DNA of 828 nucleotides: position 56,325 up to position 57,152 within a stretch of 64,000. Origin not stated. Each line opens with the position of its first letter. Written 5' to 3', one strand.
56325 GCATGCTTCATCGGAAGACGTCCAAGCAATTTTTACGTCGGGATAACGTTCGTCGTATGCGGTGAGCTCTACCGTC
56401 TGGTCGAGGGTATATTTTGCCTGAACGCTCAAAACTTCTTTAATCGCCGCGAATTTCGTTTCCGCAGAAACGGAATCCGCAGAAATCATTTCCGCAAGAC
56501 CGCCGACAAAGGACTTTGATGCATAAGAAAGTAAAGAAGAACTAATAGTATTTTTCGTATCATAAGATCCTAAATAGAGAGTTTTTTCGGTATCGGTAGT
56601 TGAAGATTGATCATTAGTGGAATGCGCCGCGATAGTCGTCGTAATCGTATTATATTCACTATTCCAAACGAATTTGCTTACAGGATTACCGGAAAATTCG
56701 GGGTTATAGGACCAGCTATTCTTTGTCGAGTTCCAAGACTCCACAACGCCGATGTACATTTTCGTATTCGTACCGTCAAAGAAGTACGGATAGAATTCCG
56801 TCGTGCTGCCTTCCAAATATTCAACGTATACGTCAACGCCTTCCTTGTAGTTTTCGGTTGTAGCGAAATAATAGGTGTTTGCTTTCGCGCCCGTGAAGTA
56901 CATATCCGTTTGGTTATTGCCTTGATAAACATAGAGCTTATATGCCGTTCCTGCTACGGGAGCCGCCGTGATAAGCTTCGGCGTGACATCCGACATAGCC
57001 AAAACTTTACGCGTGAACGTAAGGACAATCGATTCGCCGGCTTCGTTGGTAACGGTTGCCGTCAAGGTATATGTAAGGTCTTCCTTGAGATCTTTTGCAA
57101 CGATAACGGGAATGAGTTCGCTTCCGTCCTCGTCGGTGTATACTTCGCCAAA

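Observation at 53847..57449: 1200-aa lipoprotein built from a duplicated module set with two OB-fold-like units and no recognisable catalytic domain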

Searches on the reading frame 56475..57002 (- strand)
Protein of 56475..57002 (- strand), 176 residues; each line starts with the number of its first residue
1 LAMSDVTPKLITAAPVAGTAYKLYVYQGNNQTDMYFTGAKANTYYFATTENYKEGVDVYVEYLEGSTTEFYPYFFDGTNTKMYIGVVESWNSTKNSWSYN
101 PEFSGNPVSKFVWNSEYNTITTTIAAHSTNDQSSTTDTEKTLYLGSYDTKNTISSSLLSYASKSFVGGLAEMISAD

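Call 17: search_solved_structures(query=A1, max_evalue=10, show_alignments=2)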
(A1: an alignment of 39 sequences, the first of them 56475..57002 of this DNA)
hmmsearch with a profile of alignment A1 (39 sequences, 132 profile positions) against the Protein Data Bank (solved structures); distinct sequences matched with E-value up to 10: 1.
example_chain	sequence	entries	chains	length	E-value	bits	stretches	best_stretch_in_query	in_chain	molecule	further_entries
5myj_A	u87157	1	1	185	6.9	10.1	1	41-85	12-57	Ribosome hibernation promotion factor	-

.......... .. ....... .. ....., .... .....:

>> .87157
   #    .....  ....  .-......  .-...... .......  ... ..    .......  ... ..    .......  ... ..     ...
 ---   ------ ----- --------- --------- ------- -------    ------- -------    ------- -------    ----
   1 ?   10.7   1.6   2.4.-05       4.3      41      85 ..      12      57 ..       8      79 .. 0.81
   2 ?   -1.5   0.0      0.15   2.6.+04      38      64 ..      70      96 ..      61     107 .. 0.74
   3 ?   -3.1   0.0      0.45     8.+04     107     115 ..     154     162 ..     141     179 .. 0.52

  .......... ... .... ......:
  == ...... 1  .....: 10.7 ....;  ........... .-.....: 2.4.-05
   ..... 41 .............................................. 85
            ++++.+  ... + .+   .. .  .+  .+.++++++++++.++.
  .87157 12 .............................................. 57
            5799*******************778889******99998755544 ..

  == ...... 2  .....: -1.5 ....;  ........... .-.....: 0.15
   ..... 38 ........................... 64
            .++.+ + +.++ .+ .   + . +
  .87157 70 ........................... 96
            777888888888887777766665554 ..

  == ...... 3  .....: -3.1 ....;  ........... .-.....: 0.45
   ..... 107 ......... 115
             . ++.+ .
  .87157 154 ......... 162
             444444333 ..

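Call 21: predict_structure(alignment_id=A1)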
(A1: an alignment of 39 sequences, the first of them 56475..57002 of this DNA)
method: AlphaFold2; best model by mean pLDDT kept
length: 176 residues; sequences in the alignment: 39
mean_pLDDT: 93.2   pTM: 0.87
mean pLDDT of the five models: 93.2, 92.8, 92.6, 92.5, 91.3
residues with pLDDT >= 90: 151; 70-90: 15; 50-70: 10; < 50: 0
segments of 3 or more residues with pLDDT < 50: none
pLDDT, mean of each block of 10 residues (from residue 1): 76 96 94 97 97 97 98 98 98 96 98 95 97 96 96 96 70 75
secondary structure, 60 per line:
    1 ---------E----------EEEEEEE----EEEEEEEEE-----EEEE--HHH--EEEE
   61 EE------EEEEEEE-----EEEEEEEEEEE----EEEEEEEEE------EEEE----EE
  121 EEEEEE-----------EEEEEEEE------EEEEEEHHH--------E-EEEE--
elements in order: E21-27 E32-40 E46-49 E57-62 E69-75 E81-91 E96-104 E111-114 E119-126 E138-145 E152-157 E171-174

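Call 23: fold_search(model_id=the predicted structure, library=pdb)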
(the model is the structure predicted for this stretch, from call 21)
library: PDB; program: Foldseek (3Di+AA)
matches with E <= 10: 176; with E <= 0.001: 0
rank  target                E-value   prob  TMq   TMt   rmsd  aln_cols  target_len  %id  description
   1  2go2                  3.2e-02  0.97  0.45  0.47   6.7       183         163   11  Crystal structure of BbKI, a Kunitz-type kallikrein inhibitor (released 2007-03-13)
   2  5fzz                  3.6e-02  0.96  0.46  0.45   7.7       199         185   12  CRYSTAL STRUCTURE OF POTATO STI-KUNITZ BI-FUNCTIONAL INHIBITOR OF SERINE AND ASPARTIC PROTEASES IN SPACE GROUP P22121 AN (released 2016-07-06)
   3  2gzb_B                1.3e-01  0.94  0.51  0.54   6.1       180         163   12  Bauhinia bauhinioides cruzipain inhibitor (BbCI) (released 2007-07-17)
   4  3e8l_C                2.1e-01  0.77  0.46  0.46   8.4       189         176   11  The Crystal Structure of the Double-headed Arrowhead Protease Inhibitor A in Complex with Two Trypsins (released 2009-07-28)
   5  9ea9_B                3.5e-01  0.82  0.47  0.10   5.5       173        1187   14  Crystal structure of BoNT/A-NTNH-HA70 -VHH_F12-VHH_H7-Fab_NTNH complex (released 2025-09-17)
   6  9qc8_B                4.5e-01  0.60  0.41  0.08   7.7       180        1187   12  BoNT-NTNH-HA70 complex from Clostridium botulinum Serotype B1 (released 2025-09-10)
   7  3im6                  5.8e-01  0.30  0.37  0.38  10.9       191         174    6  Crystal structure of mouse Ryanodine Receptor 2 mutant V186M (released 2009-11-17)
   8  6kv2_A                6.2e-01  0.21  0.33  0.32  10.9       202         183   10  Crystal structure of trypsin inhibitor 1 from Senna obtusifolia (released 2020-02-19)
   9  6kv2_B                6.8e-01  0.20  0.34  0.32  12.6       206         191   10  Crystal structure of trypsin inhibitor 1 from Senna obtusifolia (released 2020-02-19)
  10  1r8n                  7.2e-01  0.47  0.47  0.45   8.4       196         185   13  The Crystal Structure of the Kunitz (STI) Type Inhibitor from Seeds of Delonix regia (released 2004-05-25)
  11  9hqk_C                8.8e-01  0.03  0.12  0.08  15.6       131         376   14  Bacteroides fragilis lipoprotein XusB bound to ferrichrome (released 2025-09-17)
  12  9hqk_D                8.8e-01  0.03  0.14  0.08  15.2       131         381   14  Bacteroides fragilis lipoprotein XusB bound to ferrichrome (released 2025-09-17)
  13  6kv2_D                9.8e-01  0.16  0.34  0.35  10.0       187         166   12  Crystal structure of trypsin inhibitor 1 from Senna obtusifolia (released 2020-02-19)
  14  3vuo                  1.1e+00  0.47  0.46  0.10   5.9       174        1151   15  Crystal structure of nontoxic nonhemagglutinin subcomponent (NTNHA) from clostridium botulinum serotype D strain 4947 (released 2012-09-19)
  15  9qc7_B                1.2e+00  0.33  0.42  0.09   7.6       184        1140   14  BoNT-NTNH complex from Clostridium botulinum Serotype B1 (released 2025-09-10)
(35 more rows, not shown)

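Call 52: search_protein_representatives(alignment_id=A1)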
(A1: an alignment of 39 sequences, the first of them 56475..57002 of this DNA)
Query: 39 sequences, 132 profile positions. Proteins with E-value up to 0.001 (for the whole library): 2082; up to 1e-10: 1827; up to 1e-30: 849. The best 150 are listed.
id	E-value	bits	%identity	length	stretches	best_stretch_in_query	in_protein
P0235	2.4e-259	862.6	-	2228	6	1-131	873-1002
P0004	4.6e-258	858.4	-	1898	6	2-130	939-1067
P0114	1.3e-225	753.4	-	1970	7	2-131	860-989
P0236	6.5e-225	751.1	-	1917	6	2-131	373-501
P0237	6.6e-170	573.2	-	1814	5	2-130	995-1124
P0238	6.6e-168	566.7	-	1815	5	3-131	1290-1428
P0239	5.1e-159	537.9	-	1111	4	5-131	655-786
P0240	5.4e-156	528.1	-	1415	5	2-131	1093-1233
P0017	1.8e-153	520.0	-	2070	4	4-131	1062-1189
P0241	2.3e-151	513.2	-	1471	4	2-131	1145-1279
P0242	2.0e-149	506.9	-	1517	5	5-131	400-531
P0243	2.8e-142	483.8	-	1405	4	4-131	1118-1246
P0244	2.0e-139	474.5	-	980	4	2-131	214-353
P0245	6.8e-134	456.6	-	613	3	2-130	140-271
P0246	9.4e-132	449.7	-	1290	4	2-126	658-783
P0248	9.2e-129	440.0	-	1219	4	2-131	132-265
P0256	3.5e-121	415.5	-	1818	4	4-131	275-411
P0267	5.8e-111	382.5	-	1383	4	8-130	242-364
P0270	6.7e-109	375.8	-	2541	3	2-131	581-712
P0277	3.5e-106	367.0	-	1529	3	2-131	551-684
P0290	6.3e-101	350.0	-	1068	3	5-127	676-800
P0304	2.4e-95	331.9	-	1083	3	5-127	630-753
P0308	1.4e-92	323.0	-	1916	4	4-130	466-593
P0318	1.8e-88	309.7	-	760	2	2-130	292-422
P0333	7.6e-83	291.5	-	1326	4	2-131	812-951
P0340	2.2e-80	283.5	-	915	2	2-131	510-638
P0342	2.3e-80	283.4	-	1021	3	3-129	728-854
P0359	1.3e-77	274.6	-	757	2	2-129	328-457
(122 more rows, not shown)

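Call 54: search_protein_families(library=pfam, proteins=[P0248, P0256, P0277, P0308, P0342, P0340, P0359, P0318], max_evalue=0.001)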
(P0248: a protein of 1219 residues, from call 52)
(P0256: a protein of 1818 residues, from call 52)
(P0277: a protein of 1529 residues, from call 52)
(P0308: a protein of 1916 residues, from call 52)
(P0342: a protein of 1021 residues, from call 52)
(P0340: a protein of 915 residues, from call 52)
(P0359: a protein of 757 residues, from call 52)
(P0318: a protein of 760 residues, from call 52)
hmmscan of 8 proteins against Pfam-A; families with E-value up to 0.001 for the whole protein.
P0248 (1219 aa): 0 families

P0256 (1818 aa): 5 families
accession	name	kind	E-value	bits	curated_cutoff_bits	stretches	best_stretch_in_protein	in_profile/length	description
PF13306.12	LRR_5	-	4e-58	195.3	27.7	2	955-1080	3-125/127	BspA type Leucine rich repeat region (6 copies)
PF13927.12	Ig_3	-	1.1e-16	61.5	30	0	822-895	2-77/78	Immunoglobulin domain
PF07679.22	I-set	-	1.8e-14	54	23.7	0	822-908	1-89/90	Immunoglobulin I-set domain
PF04231.19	Endonuclease_1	-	5.4e-06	26.7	25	1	5-42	198-235/235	Endonuclease I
PF25417.1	DUF7889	-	0.00017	21.2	27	0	338-354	5-21/50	Family of unknown function (DUF7889)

P0277 (1529 aa): 2 families
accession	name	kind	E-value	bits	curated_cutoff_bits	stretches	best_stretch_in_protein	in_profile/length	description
PF00404.24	Dockerin_1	-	2.8e-14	53.5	22.9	1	1466-1522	1-57/57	Dockerin type I domain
PF05506.17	PLipase_C_C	-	6.4e-08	33.9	24.4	0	134-191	23-73/80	Bacterial phospholipase C, C-terminal domain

P0308 (1916 aa): 1 family
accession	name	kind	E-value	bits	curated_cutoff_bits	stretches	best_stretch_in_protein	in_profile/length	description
PF20578.4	aBig_2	-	1.4e-17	63.7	27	3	1075-1159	1-88/89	Atrophied bacterial Ig domain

P0342 (1021 aa): 2 families
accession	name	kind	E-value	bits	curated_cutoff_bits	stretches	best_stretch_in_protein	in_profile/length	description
PF19174.5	DUF5856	-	1.2e-06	30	34.6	0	674-725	14-66/94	Family of unknown function (DUF5856)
PF02368.24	Big_2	-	0.00011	22.5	22.8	1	346-413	2-70/79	Bacterial Ig-like domain (group 2)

P0340 (915 aa): 1 family
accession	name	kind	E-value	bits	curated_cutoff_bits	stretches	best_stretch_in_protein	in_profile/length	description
PF04231.19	Endonuclease_1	-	1.5e-20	74.4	25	1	97-279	7-235/235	Endonuclease I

P0359 (757 aa): 1 family
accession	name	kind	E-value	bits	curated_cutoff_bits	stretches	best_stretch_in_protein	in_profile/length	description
PF04231.19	Endonuclease_1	-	3.8e-19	69.8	25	1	79-274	17-235/235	Endonuclease I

P0318 (760 aa): 0 families

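Call 55: search_protein_families(library=pfam, proteins=[P0270, P0237, P0267, P0290, P0304, P0333], max_evalue=0.001)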
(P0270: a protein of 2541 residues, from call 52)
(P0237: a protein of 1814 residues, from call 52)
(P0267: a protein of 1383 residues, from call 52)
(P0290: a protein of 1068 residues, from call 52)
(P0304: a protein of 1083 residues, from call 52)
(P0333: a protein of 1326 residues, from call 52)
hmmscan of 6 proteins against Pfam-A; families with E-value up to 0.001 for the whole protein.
P0270 (2541 aa): 2 families
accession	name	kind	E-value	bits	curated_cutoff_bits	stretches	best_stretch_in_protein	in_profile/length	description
PF04231.19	Endonuclease_1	-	6.6e-18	65.7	25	1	2363-2519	56-235/235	Endonuclease I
PF01336.31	tRNA_anti-codon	-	0.00074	19.8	27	0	168-236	1-67/75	OB-fold nucleic acid binding domain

P0237 (1814 aa): 0 families

P0267 (1383 aa): 1 family
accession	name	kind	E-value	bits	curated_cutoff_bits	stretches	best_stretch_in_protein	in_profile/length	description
PF25136.1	DUF7823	-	0.00018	22.5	27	0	823-860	47-85/109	Domain of unknown function (DUF7823)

P0290 (1068 aa): 1 family
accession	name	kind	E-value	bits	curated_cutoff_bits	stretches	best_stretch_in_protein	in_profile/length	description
PF04231.19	Endonuclease_1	-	3.8e-17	63.3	25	1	143-295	57-235/235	Endonuclease I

P0304 (1083 aa): 1 family
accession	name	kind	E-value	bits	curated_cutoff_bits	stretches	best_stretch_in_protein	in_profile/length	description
PF20578.4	aBig_2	-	0.00078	19.6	27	0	58-144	2-79/89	Atrophied bacterial Ig domain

P0333 (1326 aa): 2 families
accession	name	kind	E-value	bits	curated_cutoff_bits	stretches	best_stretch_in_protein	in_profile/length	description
PF19077.6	Big_13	-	0.00013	22.9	27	1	75-130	40-94/102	Bacterial Ig-like domain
PF13437.12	HlyD_3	-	0.00038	21.6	22.2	0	160-194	66-102/106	HlyD family secretion protein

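Call 69: search_protein_families(library=pfam, alignment_id=A1, max_evalue=1)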
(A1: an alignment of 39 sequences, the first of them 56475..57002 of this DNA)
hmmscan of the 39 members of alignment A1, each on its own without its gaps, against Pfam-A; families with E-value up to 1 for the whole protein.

A. member 1, window:56475-57002:- (176 aa): 1 family
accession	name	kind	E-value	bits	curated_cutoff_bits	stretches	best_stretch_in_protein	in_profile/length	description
PF02210.31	Laminin_G_2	-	0.09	13.7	22.9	0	129-170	80-119/126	Laminin G domain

B. families by the number of members that match (of 39 scanned): 33 families (the first 25 are shown)
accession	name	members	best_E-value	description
PF20098.4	DUF6488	2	0.007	Family of unknown function (DUF6488)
PF16199.10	Radical_SAM_C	2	0.017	Radical_SAM C-terminal domain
PF00274.25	Glycolytic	1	0.00079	Fructose-bisphosphate aldolase class-I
PF23031.1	GBD_ELAPOR1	1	0.0063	ELAPOR1-like, galactose binding domain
PF17138.9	DUF5111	1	0.019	Domain of unknown function (DUF5111)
PF24893.1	DUF7743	1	0.02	Domain of unknown function (DUF7743)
PF19331.4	MCCA_BT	1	0.033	Methylcrotonoyl-CoA carboxylase subunit alpha BT domain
PF14220.11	DUF4329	1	0.04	Domain of unknown function (DUF4329)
PF24092.1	DUF7373_C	1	0.048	Domain of unknown function (DUF7373) C-terminal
PF23214.1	SH3_CYT4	1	0.052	Mitochondrial protein cyt-4 SH3 domain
PF15232.11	DUF4585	1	0.066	Domain of unknown function (DUF4585)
PF11810.13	DUF3332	1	0.066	Domain of unknown function (DUF3332)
PF05131.20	Pep3_Vps18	1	0.069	Pep3/Vps18/deep orange beta-propeller domain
PF09673.15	TrbC_Ftype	1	0.07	Type-F conjugative transfer system pilin assembly protein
PF05277.18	DUF726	1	0.074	Protein of unknown function (DUF726)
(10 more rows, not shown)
